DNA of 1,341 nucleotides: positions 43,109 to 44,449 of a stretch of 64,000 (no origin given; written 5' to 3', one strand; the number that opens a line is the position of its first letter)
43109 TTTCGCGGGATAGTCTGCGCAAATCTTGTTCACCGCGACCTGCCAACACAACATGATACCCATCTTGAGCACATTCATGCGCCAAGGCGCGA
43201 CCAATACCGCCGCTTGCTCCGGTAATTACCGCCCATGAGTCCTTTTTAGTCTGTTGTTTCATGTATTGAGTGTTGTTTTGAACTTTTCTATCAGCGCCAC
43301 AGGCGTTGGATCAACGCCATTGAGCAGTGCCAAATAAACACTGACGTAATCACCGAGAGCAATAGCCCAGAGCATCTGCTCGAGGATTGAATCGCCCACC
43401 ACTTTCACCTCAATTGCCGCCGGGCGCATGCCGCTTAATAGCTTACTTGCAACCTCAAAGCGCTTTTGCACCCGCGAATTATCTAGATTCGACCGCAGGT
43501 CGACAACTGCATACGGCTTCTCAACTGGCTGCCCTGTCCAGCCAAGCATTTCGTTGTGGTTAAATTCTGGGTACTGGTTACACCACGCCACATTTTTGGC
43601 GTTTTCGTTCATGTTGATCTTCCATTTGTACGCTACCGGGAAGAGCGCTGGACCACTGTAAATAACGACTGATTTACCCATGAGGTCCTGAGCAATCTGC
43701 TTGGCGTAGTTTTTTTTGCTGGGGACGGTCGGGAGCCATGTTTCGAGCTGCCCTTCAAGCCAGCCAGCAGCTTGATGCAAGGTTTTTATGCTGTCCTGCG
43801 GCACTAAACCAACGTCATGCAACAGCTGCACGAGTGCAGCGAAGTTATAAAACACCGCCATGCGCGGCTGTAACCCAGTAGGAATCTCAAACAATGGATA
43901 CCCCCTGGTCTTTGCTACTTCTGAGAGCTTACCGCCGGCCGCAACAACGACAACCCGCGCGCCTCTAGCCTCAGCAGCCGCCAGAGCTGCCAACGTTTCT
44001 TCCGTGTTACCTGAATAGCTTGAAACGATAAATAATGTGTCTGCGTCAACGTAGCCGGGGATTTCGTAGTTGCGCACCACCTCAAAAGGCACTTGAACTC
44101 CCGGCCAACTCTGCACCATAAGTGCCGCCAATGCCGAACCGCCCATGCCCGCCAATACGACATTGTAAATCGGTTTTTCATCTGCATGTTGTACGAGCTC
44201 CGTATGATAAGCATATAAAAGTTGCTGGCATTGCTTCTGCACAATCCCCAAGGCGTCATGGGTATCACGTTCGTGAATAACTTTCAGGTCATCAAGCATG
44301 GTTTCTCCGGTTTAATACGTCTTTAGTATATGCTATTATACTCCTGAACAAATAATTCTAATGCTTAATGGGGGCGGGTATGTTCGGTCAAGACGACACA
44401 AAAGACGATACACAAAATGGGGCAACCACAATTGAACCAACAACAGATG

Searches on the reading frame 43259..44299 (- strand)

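Call 42: search_protein_families(library=pfam, proteins=[window:43259-44299:-], max_evalue=0.001)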
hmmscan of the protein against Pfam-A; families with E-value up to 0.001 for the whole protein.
window:43259-44299:- (346 aa): 2 families
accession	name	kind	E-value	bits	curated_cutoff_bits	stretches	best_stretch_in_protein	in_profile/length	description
PF10432.14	bact-PGI_C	-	1.1e-44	152.5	24.5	1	196-344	2-151/151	Bacterial phospho-glucose isomerase C-terminal SIS domain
PF01380.27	SIS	-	4.1e-06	27.1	25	1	47-120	8-87/131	SIS domain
